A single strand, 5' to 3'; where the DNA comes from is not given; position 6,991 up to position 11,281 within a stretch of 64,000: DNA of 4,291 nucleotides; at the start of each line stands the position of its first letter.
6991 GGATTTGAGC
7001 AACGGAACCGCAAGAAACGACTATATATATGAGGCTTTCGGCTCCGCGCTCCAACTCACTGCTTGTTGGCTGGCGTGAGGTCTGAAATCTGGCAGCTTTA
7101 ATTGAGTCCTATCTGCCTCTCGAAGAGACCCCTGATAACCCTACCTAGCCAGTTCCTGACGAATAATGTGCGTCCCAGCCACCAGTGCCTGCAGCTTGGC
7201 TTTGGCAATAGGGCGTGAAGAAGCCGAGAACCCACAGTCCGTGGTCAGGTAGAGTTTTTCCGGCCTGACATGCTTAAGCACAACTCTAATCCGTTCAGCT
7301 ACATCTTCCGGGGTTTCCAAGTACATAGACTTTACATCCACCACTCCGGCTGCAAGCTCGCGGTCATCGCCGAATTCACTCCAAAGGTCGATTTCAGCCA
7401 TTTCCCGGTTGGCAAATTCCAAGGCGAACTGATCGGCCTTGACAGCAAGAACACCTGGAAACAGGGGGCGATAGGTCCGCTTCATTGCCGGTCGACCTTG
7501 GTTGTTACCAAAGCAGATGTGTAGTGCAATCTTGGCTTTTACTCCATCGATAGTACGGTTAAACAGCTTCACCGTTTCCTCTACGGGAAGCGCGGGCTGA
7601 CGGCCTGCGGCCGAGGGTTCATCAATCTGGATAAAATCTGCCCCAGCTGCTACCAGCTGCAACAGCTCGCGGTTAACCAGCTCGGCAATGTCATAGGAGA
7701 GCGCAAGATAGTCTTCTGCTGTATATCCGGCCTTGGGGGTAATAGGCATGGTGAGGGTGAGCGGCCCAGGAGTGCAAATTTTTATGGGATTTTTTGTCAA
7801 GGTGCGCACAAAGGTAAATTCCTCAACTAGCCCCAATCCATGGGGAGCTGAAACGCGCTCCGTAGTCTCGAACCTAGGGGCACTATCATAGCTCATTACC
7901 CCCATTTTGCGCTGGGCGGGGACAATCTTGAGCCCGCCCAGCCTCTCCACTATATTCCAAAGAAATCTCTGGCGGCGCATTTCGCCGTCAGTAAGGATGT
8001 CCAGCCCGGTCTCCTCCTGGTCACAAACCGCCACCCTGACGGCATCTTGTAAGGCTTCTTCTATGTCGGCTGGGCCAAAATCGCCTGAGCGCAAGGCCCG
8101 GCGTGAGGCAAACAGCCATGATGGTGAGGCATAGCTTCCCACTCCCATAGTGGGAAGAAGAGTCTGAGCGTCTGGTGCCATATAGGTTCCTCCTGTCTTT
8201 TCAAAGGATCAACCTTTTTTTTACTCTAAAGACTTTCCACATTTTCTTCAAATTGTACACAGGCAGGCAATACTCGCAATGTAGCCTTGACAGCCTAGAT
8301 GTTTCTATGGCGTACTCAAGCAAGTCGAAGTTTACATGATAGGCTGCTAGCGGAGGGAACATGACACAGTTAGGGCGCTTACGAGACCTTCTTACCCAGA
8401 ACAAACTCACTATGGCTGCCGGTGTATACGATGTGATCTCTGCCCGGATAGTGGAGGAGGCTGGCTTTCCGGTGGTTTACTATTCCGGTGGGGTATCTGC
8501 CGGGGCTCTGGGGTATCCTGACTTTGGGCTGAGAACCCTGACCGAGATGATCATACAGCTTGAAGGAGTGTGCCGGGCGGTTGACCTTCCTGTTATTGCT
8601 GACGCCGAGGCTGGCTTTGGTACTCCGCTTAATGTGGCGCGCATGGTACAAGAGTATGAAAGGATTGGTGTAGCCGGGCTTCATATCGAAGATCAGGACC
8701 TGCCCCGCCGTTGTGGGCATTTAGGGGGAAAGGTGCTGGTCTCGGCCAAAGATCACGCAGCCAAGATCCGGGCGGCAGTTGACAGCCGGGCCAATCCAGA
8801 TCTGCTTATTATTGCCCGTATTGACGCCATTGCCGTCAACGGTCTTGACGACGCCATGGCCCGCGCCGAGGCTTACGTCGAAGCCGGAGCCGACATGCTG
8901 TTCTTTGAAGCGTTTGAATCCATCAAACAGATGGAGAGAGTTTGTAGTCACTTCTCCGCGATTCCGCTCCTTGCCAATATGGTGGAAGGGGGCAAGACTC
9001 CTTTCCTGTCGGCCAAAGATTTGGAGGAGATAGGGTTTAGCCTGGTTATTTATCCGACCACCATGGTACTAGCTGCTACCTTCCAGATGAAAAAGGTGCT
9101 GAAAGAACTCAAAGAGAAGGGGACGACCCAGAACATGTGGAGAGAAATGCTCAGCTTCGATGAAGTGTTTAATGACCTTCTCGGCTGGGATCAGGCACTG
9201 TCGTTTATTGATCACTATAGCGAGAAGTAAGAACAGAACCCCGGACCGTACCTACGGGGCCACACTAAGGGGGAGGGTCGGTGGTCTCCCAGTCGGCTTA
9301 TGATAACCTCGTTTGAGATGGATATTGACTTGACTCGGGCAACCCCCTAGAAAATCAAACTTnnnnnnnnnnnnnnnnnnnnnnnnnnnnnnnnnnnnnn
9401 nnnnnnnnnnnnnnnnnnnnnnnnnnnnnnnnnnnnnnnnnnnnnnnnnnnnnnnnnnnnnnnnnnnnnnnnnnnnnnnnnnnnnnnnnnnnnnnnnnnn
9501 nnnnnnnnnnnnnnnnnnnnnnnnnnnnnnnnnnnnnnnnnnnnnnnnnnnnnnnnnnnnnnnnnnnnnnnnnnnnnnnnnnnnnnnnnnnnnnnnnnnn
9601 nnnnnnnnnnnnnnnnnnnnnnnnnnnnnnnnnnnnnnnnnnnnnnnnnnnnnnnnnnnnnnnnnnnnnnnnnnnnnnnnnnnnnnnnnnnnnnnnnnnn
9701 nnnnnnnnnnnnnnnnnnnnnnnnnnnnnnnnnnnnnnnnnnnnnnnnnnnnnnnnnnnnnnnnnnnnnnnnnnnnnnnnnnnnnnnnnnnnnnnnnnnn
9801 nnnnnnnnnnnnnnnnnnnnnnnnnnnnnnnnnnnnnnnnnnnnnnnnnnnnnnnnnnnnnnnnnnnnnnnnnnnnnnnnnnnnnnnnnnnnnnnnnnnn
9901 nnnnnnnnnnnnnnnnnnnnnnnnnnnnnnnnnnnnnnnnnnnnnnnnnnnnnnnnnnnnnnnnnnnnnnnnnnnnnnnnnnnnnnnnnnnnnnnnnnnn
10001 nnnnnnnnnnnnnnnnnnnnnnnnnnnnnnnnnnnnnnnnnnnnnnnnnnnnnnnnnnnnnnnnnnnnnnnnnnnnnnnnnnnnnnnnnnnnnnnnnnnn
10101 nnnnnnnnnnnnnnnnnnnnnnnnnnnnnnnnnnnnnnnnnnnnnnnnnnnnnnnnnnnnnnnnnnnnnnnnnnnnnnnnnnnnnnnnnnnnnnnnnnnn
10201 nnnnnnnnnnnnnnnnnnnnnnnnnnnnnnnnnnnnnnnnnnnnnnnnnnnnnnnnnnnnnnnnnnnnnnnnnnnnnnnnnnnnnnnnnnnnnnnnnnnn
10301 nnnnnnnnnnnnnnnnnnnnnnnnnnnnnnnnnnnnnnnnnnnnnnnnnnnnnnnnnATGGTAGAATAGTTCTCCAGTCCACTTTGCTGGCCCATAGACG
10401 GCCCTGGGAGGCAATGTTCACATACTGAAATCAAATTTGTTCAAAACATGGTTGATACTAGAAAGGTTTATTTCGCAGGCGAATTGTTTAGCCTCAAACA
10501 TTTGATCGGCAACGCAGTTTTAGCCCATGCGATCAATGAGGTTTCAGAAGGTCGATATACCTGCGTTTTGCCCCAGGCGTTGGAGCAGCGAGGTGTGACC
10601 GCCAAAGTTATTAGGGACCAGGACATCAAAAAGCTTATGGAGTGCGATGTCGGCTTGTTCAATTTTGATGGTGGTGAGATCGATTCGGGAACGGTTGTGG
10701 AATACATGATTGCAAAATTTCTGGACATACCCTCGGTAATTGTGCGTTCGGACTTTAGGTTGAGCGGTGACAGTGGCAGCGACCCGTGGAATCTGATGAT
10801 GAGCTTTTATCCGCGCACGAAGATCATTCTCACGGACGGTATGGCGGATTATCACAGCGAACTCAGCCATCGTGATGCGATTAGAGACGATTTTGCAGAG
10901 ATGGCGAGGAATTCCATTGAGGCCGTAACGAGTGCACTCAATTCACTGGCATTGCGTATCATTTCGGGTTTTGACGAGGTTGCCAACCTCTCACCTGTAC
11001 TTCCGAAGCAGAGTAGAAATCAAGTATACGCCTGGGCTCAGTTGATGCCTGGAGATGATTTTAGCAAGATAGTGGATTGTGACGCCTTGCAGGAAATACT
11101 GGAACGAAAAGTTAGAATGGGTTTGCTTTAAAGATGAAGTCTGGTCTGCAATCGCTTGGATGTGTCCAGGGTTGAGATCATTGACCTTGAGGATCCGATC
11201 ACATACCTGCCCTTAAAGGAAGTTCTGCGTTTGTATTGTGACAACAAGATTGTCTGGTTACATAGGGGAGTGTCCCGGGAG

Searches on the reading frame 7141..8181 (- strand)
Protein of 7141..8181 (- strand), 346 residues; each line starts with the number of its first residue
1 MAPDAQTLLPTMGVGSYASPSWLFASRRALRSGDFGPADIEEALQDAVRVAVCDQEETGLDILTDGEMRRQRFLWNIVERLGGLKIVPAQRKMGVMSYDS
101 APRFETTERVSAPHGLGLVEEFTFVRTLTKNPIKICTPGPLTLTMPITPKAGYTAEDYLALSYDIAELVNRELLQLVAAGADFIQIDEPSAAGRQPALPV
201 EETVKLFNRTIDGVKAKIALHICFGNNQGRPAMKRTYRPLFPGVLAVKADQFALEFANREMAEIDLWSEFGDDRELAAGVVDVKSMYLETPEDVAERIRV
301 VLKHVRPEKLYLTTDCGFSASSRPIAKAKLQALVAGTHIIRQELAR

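Call 31: search_protein_families(library=pfam, proteins=[window:7141-8181:-], max_evalue=0.001)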
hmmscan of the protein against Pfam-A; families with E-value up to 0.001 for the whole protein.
window:7141-8181:- (346 aa): 3 families
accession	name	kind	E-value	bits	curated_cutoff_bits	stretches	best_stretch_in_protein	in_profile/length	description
PF01717.24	Meth_synt_2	-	1.3e-32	113.8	21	1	9-335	1-320/324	Cobalamin-independent synthase, Catalytic domain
PF08267.18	Meth_synt_1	-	1.8e-05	24.9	27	1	134-303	151-310/313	Cobalamin-independent synthase, N-terminal domain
PF01208.23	URO-D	-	0.00049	19.7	23.9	1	165-321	183-330/346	Uroporphyrinogen decarboxylase (URO-D)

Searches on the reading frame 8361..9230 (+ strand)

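Call 31: search_protein_families(library=pfam, proteins=[window:8361-9230:+], max_evalue=0.001)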
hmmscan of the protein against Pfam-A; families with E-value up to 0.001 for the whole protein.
window:8361-9230:+ (289 aa): 3 families
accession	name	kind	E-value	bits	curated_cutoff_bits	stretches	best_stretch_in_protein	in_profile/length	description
PF13714.12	PEP_mutase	-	8.6e-51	173.2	31.5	1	7-250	1-239/240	Phosphoenolpyruvate phosphomutase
PF00463.27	ICL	-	7.3e-14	51.6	26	1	77-168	151-245/526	Isocitrate lyase family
PF02548.21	Pantoate_transf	-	8.4e-05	22.5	28.7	0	11-80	11-81/259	Ketopantoate hydroxymethyltransferase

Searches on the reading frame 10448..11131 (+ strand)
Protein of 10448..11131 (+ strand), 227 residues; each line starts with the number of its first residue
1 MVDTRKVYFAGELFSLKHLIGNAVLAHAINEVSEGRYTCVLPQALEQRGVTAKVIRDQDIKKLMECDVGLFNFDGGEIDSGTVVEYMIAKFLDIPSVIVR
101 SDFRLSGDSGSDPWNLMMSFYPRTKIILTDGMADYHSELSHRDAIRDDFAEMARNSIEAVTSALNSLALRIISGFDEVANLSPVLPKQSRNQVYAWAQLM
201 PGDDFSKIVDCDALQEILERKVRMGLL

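Call 31: search_protein_families(library=pfam, proteins=[window:10448-11131:+], max_evalue=0.001)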
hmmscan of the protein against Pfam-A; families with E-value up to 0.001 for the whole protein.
window:10448-11131:+ (227 aa): 1 family
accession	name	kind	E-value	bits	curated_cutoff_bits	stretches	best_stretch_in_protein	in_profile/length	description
PF05014.21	Nuc_deoxyrib_tr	-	3.1e-12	47.1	28.8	1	7-117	1-117/117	Nucleoside 2-deoxyribosyltransferase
